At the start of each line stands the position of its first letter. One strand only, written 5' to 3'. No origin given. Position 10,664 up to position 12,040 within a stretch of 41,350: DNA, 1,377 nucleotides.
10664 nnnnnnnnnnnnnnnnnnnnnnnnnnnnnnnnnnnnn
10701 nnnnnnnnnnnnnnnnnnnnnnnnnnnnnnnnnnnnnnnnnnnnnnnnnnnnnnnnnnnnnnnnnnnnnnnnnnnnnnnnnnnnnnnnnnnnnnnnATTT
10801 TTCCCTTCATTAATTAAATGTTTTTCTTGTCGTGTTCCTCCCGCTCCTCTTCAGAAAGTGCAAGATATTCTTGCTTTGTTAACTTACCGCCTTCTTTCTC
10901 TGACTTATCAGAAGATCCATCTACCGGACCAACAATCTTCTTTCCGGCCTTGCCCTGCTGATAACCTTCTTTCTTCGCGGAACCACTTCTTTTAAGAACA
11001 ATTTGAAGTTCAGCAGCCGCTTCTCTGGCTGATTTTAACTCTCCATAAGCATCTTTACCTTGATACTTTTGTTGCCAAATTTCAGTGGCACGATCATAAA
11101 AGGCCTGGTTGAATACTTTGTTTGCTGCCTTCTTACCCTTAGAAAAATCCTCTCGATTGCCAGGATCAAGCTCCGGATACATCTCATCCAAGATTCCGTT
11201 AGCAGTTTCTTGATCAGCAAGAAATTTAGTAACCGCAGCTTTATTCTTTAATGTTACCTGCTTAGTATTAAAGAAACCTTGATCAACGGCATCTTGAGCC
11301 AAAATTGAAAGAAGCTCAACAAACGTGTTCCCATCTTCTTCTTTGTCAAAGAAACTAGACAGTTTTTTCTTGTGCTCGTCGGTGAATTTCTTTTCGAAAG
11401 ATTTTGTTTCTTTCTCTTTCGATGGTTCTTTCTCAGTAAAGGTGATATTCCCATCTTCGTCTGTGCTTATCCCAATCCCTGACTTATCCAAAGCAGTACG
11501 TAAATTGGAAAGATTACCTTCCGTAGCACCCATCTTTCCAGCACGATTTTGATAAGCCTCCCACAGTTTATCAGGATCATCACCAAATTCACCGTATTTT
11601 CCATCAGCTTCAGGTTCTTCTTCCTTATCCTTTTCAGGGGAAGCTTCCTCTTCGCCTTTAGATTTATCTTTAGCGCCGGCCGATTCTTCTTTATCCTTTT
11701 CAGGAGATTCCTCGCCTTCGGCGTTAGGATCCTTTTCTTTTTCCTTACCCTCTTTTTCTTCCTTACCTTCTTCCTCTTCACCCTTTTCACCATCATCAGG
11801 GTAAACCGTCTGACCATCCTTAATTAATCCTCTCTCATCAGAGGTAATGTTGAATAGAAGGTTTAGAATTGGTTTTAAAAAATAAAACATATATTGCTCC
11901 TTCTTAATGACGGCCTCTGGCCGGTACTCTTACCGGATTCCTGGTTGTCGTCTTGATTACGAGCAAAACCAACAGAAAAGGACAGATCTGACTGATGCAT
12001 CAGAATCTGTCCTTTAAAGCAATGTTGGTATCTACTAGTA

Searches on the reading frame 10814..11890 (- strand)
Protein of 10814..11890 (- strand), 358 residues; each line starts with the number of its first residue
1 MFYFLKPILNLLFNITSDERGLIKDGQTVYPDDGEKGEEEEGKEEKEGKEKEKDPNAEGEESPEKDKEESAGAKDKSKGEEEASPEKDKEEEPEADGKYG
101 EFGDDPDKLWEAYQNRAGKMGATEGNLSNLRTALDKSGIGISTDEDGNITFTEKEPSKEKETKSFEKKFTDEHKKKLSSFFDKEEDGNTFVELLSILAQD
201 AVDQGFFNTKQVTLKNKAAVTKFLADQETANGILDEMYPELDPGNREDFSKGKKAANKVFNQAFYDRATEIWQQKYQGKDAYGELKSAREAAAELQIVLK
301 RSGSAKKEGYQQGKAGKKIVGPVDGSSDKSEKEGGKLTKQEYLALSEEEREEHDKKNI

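Call 4: search_protein_families(library=pfam, proteins=[window:10814-11890:-], max_evalue=0.01)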
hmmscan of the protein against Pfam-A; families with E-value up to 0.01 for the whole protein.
window:10814-11890:- (358 aa): 0 families

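Call 5: search_protein_families(library=phrogs, proteins=[window:10814-11890:-], max_evalue=0.01)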
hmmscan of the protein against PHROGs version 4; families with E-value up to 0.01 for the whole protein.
window:10814-11890:- (358 aa): 0 families

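Call 55: search_protein_families(library=ncbifam, proteins=[window:10814-11890:-], max_evalue=0.1)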
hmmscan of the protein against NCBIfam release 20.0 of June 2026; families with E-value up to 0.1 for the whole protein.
window:10814-11890:- (358 aa): 0 families

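Call 65: search_solved_structures(query=A4, max_evalue=1)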
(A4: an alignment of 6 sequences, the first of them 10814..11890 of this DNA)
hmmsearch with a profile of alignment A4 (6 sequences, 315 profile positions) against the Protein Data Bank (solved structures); distinct sequences matched with E-value up to 1: 2.
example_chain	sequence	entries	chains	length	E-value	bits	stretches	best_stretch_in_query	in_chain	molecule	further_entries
2f9z_C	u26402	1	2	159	0.38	13.6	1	58-120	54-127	PROTEIN (chemotaxis methylation protein)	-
2jlp_A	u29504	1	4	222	0.63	12.9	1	204-242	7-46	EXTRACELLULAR SUPEROXIDE DISMUTASE (CU-ZN)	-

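Call 66: search_protein_families(library=phrogs, alignment_id=A4, max_evalue=0.01)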
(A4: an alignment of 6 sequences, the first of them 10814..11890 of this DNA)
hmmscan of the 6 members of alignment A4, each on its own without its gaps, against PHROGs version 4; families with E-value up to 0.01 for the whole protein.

A. member 1, window:10814-11890:- (358 aa): 0 families

B. families by the number of members that match (of 6 scanned): 0 families
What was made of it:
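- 11828..11890 (-): Leader of the scaffold-position protein (gene 10814..11890): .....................|LIKDG, followed by an acidic low-complexity linker. No protease signature was found (calls 4, 5, 65, 66).
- On Canonical phage prohead-protease systems (S78/U35, S77, S80, S14/S49, S73): The scaffold profile shows no protease relative (calls 65, 66).
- Tried and rejected: Scaffold-position protein as a hidden protease: nothing found (calls 65, 66).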
